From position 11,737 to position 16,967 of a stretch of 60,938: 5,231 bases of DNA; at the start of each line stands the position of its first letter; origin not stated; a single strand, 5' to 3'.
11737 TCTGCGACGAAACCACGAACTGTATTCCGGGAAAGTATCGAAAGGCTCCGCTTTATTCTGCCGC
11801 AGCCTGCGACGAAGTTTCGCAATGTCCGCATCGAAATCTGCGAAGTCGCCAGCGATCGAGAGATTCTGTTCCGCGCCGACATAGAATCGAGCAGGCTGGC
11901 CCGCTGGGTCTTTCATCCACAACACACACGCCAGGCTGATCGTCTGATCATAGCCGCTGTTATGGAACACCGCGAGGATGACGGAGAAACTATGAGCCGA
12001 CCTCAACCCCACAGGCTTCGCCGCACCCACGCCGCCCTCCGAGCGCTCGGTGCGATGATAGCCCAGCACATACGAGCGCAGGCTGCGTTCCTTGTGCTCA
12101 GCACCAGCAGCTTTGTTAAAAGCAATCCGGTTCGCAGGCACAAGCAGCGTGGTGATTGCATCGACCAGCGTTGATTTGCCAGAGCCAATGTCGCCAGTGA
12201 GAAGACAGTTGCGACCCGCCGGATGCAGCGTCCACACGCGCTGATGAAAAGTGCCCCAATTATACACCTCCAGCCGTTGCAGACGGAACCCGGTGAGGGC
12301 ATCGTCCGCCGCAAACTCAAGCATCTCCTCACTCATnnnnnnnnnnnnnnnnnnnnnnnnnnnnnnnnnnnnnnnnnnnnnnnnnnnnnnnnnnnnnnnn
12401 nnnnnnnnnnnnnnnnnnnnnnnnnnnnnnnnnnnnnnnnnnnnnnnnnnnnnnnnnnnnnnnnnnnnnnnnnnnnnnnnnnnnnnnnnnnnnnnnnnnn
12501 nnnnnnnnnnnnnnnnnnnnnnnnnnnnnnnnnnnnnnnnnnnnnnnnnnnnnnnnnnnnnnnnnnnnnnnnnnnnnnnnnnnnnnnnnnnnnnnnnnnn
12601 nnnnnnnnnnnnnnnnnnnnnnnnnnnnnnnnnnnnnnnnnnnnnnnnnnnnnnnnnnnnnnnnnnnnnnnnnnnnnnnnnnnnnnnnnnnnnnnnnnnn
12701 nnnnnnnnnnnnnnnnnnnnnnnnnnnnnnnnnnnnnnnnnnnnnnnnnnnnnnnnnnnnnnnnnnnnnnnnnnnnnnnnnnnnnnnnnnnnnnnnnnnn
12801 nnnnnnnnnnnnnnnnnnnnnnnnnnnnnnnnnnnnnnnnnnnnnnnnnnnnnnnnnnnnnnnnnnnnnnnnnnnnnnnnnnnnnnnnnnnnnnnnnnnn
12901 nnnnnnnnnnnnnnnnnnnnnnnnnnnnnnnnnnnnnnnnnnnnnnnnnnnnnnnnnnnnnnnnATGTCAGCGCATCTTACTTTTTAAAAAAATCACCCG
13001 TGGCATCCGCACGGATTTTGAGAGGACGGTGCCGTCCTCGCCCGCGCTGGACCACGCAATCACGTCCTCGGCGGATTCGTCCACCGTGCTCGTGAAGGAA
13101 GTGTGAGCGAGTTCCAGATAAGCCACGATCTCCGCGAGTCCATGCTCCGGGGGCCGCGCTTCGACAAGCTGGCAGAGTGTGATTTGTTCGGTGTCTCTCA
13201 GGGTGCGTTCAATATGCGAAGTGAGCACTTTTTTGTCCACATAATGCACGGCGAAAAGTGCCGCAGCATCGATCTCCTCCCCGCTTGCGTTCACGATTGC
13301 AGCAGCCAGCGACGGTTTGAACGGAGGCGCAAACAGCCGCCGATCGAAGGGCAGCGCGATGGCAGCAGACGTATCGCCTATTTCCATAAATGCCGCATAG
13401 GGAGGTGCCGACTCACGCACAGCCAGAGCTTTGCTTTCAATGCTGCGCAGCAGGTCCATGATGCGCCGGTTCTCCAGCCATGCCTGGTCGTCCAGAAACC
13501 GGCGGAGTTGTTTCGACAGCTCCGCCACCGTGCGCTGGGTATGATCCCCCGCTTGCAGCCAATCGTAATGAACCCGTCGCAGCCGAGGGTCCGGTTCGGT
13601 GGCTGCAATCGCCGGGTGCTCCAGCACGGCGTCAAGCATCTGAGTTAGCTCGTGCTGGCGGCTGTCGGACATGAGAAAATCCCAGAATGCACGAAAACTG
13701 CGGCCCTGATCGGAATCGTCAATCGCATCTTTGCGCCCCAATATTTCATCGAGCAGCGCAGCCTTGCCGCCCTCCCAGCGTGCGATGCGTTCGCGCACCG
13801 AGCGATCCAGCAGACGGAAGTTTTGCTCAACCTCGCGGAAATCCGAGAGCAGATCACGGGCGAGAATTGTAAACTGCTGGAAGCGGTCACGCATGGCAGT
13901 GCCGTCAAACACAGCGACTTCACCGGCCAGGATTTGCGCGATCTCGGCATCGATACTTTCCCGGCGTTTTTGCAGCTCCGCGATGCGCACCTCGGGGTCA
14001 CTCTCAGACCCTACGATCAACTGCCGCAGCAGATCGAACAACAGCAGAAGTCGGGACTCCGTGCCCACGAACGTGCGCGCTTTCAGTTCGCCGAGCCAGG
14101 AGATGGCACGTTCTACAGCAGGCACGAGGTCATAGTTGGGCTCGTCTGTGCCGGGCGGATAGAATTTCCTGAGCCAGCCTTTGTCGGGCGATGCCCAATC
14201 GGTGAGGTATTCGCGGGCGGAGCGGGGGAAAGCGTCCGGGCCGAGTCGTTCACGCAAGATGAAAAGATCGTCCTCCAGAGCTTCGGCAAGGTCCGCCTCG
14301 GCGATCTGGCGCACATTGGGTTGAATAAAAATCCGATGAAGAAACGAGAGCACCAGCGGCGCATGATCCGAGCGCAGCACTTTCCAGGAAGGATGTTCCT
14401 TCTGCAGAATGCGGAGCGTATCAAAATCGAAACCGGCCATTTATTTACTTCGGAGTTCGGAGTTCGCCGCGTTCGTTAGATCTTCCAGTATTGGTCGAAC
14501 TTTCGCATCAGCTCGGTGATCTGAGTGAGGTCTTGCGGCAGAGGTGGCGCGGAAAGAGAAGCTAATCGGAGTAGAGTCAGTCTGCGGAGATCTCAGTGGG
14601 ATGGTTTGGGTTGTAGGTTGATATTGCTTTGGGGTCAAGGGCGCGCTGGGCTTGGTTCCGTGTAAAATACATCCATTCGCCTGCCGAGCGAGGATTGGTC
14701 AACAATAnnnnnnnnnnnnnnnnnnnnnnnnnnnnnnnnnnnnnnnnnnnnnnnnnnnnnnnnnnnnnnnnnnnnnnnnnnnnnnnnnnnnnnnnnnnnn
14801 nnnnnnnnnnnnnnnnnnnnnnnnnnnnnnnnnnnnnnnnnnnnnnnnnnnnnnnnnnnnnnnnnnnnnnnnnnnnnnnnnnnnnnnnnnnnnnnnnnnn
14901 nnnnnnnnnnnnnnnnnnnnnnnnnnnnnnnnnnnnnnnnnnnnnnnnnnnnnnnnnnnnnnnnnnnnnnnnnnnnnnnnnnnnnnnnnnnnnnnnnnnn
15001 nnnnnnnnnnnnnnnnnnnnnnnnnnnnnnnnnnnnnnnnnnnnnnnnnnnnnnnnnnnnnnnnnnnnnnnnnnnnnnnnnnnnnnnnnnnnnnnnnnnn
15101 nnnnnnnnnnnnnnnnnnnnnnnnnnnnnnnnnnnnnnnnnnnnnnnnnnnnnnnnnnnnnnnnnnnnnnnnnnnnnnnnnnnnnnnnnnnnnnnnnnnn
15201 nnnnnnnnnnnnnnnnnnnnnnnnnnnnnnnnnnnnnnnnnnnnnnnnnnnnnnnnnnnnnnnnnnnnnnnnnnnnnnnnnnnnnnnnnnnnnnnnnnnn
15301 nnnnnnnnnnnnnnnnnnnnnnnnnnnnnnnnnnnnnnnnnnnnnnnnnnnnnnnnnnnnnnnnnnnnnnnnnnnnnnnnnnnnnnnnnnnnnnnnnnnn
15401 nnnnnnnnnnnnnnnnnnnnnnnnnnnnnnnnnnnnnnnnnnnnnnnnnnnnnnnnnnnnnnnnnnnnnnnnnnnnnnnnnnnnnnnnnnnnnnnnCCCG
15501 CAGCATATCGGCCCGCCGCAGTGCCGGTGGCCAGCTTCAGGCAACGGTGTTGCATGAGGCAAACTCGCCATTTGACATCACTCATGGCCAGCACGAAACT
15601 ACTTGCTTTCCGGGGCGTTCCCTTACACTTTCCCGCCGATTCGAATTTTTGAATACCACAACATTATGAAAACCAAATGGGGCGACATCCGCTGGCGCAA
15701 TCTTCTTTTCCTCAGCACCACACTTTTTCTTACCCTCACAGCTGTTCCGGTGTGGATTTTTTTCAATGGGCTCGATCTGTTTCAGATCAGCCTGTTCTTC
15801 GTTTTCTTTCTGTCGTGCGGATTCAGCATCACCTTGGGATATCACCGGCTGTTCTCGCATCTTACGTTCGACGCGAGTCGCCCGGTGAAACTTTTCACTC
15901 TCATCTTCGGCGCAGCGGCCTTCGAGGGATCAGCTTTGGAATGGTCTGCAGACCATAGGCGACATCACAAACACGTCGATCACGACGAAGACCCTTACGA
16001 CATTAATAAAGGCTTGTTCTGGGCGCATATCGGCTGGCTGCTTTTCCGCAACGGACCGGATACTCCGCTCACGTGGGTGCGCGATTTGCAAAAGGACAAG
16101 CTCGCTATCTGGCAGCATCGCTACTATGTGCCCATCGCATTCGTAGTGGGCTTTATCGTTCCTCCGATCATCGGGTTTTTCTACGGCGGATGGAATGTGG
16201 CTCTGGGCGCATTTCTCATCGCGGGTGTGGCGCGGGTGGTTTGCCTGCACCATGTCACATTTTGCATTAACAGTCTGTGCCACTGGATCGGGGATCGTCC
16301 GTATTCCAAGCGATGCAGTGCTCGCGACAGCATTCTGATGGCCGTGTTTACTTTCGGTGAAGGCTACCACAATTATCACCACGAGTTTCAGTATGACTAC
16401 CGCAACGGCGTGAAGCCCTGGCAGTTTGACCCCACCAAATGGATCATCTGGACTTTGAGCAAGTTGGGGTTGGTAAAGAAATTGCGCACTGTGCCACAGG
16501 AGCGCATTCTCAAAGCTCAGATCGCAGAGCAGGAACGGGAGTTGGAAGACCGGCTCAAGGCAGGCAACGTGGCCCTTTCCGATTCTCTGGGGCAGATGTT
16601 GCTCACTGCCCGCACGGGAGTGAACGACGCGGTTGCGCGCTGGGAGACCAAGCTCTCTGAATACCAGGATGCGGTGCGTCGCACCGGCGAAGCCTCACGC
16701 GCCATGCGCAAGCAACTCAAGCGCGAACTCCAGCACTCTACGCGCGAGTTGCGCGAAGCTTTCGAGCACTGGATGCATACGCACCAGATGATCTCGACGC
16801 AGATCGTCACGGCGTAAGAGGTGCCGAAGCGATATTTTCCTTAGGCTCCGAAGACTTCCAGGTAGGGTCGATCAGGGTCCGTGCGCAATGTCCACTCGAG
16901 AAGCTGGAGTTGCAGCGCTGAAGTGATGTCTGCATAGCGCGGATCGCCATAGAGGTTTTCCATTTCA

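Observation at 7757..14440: Complete type-I-like Wadjet (JetABCD) SMC anti-plasmid operon embedded between core genes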

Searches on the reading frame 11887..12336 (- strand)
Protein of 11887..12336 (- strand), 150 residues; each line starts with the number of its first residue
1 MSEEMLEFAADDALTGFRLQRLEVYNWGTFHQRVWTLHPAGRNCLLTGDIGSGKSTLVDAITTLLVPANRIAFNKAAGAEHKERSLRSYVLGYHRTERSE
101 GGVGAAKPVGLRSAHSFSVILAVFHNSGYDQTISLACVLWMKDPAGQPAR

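Call 58: search_solved_structures(query=window:11887-12336:-, max_evalue=0.001, show_alignments=2)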
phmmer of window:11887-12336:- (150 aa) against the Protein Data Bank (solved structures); distinct sequences matched with E-value up to 0.001: 6.
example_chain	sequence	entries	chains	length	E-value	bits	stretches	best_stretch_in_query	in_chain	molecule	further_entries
9qxt_A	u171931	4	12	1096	9.7e-10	41.9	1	16-141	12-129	JetC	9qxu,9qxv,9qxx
8dk1_C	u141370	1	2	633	1e-09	41.8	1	17-143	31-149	JetC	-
8as8_A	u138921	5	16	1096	1.7e-09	41.1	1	16-141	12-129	JetC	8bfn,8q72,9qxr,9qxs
8dk2_C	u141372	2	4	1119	2.7e-09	40.4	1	17-143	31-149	JetC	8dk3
4aby_A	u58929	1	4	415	1.9e-05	27.9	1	11-65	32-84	DNA REPAIR PROTEIN RECN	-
4ad8_A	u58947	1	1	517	2.8e-05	27.4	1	11-65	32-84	DNA REPAIR PROTEIN RECN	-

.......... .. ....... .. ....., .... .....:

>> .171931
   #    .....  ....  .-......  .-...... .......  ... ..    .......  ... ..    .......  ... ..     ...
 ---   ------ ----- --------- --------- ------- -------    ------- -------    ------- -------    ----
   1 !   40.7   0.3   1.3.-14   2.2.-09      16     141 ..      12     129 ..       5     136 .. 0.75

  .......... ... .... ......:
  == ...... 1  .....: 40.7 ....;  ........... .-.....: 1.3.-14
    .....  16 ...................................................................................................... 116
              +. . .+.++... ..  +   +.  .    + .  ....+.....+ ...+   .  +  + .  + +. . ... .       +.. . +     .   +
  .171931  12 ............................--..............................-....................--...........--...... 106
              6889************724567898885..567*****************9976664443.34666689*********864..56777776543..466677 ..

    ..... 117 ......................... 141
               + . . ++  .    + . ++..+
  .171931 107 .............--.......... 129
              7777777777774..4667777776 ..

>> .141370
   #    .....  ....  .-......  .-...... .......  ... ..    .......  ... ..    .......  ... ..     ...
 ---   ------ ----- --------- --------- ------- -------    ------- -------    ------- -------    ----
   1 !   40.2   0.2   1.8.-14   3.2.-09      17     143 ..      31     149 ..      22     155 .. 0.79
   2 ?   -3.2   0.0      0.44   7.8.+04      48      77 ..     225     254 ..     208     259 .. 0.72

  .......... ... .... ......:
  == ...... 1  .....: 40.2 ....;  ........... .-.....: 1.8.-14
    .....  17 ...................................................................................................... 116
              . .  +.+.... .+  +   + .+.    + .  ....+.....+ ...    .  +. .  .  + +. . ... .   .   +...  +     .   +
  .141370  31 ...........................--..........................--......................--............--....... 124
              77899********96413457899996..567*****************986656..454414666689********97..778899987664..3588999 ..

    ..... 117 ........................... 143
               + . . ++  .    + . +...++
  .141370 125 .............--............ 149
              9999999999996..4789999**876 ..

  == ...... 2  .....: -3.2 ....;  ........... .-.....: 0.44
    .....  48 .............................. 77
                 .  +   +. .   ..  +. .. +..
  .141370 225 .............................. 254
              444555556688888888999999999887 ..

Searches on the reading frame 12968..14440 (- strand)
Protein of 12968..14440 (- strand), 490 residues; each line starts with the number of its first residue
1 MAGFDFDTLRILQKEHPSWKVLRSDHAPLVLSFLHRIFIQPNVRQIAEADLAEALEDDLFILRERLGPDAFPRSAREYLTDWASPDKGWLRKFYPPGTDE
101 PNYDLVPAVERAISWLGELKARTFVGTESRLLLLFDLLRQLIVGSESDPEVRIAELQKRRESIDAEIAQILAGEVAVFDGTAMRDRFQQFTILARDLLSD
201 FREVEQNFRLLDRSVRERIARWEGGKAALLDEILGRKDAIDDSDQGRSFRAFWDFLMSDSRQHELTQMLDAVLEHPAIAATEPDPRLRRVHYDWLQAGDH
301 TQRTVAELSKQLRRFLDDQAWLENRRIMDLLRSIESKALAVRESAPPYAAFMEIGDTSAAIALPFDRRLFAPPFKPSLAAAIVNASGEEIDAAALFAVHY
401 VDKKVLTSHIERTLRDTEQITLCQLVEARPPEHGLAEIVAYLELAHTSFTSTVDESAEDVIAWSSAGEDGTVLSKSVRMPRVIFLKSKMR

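Call 3: search_protein_families(library=pfam, proteins=[window:12968-14440:-], max_evalue=0.01)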
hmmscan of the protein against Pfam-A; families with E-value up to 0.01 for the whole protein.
window:12968-14440:- (490 aa): 1 family
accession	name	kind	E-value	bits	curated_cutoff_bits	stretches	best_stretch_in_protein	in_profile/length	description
PF11855.13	DUF3375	-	7.9e-150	500.3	28.6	1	13-484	3-474/474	Protein of unknown function (DUF3375)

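Call 4: search_protein_families(library=padloc, proteins=[window:12968-14440:-], max_evalue=0.01)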
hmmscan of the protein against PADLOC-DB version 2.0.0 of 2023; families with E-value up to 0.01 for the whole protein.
window:12968-14440:- (490 aa): 10 families
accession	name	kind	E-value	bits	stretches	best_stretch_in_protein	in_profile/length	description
PDLC00457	JetA1|JetA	-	4.5e-211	699.9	1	5-487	2-479/480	DUF3375 domain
PDLC00460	JetA1|JetA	-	2.5e-84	281.7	1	8-488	9-482/487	DUF3375 domain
PDLC00444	JetA1|JetA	-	1.7e-78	262.5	1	9-486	7-489/489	DUF3375 domain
PDLC00455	JetA1|JetA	-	2.9e-56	189.2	1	6-484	3-478/484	DUF3375 domain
PDLC00461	JetA1|JetA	-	1.2e-51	173.8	1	10-455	11-449/486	DUF3375 domain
PDLC00464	JetA1|JetA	-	1.7e-32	110.9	1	16-472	17-470/492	DUF3375 domain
PDLC00452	JetA1|JetA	-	4.2e-30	102.7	1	12-460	15-468/499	DUF3375 domain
PDLC00447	JetA1|JetA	-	6.4e-16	56.2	1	14-464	18-463/484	DUF3375 domain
PDLC00463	JetA1|JetA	-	2.1e-11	41.4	1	102-486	138-532/557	DUF3375 domain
PDLC00465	JetA1|JetA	-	6e-09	33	1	20-430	23-432/502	DUF3375 domain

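Call 5: search_protein_families(library=ncbifam, proteins=[window:12968-14440:-], max_evalue=0.01)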
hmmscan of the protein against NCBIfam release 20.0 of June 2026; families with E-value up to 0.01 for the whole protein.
window:12968-14440:- (490 aa): 0 families

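Call 32: search_solved_structures(query=window:12968-14440:-, max_evalue=0.001)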
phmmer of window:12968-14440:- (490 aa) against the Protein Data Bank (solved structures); distinct sequences matched with E-value up to 0.001: 4.
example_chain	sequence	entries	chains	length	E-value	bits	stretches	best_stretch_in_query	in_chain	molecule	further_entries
8dk1_A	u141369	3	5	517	2e-24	89.7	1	13-452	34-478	JetA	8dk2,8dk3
8q72_E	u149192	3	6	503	1.7e-20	76.7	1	13-458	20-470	JetA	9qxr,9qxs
8as8_E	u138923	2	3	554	2.4e-20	76.2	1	13-458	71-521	JetA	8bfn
9qxt_E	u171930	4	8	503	3e-20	75.9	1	13-458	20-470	JetA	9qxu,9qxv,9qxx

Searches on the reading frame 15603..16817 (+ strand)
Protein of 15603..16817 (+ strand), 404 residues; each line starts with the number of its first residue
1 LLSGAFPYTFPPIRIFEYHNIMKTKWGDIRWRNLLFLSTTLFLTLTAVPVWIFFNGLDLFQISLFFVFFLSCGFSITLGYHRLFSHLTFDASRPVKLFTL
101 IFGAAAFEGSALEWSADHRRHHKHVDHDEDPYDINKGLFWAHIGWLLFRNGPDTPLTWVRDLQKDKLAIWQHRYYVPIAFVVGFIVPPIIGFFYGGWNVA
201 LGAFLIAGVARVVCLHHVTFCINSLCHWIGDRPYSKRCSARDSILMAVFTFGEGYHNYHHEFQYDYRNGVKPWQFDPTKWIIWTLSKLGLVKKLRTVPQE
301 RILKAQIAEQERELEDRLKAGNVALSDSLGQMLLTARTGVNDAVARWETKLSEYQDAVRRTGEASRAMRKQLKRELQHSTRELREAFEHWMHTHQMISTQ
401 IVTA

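Call 14: search_protein_families(library=pfam, proteins=[window:15603-16817:+], max_evalue=0.001)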
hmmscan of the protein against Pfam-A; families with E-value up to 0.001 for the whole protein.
window:15603-16817:+ (404 aa): 1 family
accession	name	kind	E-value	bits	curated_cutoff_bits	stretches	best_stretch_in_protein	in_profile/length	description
PF00487.30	FA_desaturase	-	5.8e-18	66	29.7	1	65-282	5-238/253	Fatty acid desaturase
